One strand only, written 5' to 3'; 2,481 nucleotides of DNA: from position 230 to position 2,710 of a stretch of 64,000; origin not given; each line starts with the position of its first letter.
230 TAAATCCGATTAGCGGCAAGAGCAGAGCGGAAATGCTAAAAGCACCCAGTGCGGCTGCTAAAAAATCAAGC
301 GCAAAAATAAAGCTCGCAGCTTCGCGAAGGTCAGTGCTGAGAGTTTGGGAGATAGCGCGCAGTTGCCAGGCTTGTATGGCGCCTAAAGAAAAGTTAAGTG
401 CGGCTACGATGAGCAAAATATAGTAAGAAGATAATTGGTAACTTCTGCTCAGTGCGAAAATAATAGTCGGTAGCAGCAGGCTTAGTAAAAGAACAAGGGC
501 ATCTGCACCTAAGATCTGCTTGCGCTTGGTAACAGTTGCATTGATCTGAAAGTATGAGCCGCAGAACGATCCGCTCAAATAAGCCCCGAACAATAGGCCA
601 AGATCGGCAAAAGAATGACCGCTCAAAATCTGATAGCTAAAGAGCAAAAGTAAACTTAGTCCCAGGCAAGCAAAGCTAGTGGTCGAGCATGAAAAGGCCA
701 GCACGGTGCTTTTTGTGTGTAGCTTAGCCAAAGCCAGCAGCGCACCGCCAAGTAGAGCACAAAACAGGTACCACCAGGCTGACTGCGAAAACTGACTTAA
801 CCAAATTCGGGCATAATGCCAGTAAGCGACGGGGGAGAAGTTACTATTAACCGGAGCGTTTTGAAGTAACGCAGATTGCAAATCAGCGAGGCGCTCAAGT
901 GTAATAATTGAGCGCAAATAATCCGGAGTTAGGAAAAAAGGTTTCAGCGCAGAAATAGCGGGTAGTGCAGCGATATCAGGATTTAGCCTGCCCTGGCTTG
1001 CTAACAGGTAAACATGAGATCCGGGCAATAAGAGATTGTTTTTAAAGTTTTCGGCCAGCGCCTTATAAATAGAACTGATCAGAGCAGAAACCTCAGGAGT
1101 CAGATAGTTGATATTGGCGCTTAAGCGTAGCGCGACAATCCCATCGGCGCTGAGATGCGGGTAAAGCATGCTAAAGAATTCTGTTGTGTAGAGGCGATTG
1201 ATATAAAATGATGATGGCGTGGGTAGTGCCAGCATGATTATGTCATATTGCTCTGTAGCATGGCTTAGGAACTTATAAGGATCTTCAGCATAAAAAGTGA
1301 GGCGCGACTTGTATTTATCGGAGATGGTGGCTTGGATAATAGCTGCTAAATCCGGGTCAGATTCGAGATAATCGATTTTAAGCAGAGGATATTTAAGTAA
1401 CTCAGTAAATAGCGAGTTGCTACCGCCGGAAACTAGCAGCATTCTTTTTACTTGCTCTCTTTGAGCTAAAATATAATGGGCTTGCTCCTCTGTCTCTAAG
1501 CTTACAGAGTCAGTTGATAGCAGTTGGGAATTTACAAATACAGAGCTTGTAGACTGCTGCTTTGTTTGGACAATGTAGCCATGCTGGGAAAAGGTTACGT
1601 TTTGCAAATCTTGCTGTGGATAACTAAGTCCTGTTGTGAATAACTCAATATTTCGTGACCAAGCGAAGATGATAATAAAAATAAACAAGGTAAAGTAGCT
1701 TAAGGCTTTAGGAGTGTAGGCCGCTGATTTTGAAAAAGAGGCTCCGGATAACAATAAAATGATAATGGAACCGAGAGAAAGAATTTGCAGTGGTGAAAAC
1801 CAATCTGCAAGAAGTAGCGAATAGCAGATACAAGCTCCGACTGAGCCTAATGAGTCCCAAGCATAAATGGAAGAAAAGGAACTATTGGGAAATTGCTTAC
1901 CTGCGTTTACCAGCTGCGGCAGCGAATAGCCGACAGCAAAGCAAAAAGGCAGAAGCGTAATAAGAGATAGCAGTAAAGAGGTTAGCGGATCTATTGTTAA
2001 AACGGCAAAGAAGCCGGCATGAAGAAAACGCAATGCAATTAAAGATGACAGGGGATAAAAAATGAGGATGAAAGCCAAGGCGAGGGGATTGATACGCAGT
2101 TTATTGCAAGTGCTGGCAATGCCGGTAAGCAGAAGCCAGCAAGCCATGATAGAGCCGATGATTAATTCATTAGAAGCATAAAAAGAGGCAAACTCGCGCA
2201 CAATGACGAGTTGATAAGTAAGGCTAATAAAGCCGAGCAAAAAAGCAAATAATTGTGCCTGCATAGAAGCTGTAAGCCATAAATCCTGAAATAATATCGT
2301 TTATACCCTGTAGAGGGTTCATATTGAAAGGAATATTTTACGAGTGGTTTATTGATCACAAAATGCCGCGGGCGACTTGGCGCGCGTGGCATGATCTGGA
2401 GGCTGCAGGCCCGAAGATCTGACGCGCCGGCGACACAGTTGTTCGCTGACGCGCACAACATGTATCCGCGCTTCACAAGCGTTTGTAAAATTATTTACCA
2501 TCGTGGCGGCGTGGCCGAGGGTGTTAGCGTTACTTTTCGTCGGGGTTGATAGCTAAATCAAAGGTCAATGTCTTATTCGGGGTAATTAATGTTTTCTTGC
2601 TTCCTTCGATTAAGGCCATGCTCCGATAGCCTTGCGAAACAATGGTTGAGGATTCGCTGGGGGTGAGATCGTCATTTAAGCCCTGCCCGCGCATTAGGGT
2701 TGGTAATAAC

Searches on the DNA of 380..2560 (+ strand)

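Call 45: build_rna_model(alignment_id=A4)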
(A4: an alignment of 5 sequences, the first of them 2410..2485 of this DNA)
Model R1 built from alignment A4 (5 sequences, 81 columns); structure: RNAalifold consensus.
model positions 75; base pairs 14; branch points 0; effective number of sequences 3.19; information 0.753 bits per position. Calibrated on 0.2 Mb of random sequence (short: E-values are rough).
structure used (alignment columns):
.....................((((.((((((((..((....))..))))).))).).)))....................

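Call 46: search_with_rna_model(model_id=R1, source=window, filters=off, max_evalue=10)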
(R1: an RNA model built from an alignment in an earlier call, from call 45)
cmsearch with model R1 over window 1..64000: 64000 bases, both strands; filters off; matches with E-value up to 10: 28.
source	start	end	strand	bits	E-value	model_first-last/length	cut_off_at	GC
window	19063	19137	+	81.9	1.9e-19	1-75/75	no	0.57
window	57229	57304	+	80.4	4.8e-19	1-75/75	no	0.53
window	2410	2485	+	79.8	6.6e-19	1-75/75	no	0.59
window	24149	24225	+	71.7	9e-17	1-75/75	no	0.47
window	14827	14891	+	65.4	4.1e-15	1-75/75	no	0.58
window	18971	19008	-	26.7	6.3e-05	21-67/75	no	0.66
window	2370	2447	-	16.9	0.023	1-75/75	no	0.67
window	23545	23611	+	13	0.25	1-75/75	no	0.46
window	37556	37619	+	10.8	0.95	1-75/75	no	0.41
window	44427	44459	-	10.5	1.1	1-75/75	no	0.3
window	36757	36804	+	10.5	1.2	1-75/75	no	0.42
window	19083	19121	-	10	1.5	21-59/75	no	0.64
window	34884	34921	-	9.4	2.3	1-75/75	no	0.47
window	34022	34110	-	9.1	2.7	1-75/75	no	0.47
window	36637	36717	+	8.9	3.1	1-75/75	no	0.49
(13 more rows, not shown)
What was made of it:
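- On Classical MITE (derivative of a DDE insertion sequence): There are five copies in 64 kb (call 46).
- On REPIN / REP-RAYT system: The core module has an inverted copy on the 5' side of B (E 6e-5) and A (E 0.023), and weakly of D (E 3.6) (call 46).
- Covariance model R1 finds five + strand copies at E 4e-15 to 2e-19 (call 46). All five copies lie on the same strand (call 46).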

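Call 57: search_with_rna_model(model_id=R1, sources=[L001, L002], filters=off, max_evalue=10)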
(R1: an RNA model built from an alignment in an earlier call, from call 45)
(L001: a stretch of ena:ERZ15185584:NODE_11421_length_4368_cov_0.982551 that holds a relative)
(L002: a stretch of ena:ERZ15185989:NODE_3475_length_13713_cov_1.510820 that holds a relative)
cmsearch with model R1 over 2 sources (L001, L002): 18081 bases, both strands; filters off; matches with E-value up to 10: 13.
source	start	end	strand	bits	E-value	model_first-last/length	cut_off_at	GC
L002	13320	13381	-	10.6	0.3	1-75/75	no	0.69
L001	1839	1881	-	7.3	2.3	1-75/75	no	0.63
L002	1490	1518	+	7.1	2.6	1-75/75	no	0.55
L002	965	1021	+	6.9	2.8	1-75/75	no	0.67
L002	2345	2389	-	6.6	3.4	1-75/75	no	0.58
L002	13019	13084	-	6.5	3.7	1-75/75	no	0.74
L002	6832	6891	+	6.4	3.8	1-75/75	no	0.62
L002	2424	2483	-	6.3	4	1-75/75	no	0.58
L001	2603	2668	-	5.9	5.4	1-75/75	no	0.55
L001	3794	3860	-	5.7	5.9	1-75/75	no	0.63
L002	7063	7103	-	5.7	6.1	1-75/75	no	0.59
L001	125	167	+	5.4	7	1-75/75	no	0.51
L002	12745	12794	-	5.3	7.5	1-75/75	no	0.7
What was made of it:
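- Tried and rejected: Covariance model R1 found nothing significant on L001 and L002 (call 57).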

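Call 74: search_rna_families(source=window, start=380, end=2560, threshold=evalue, max_evalue=1)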
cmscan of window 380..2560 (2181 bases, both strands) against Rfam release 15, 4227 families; matches with E-value up to 1: 0.
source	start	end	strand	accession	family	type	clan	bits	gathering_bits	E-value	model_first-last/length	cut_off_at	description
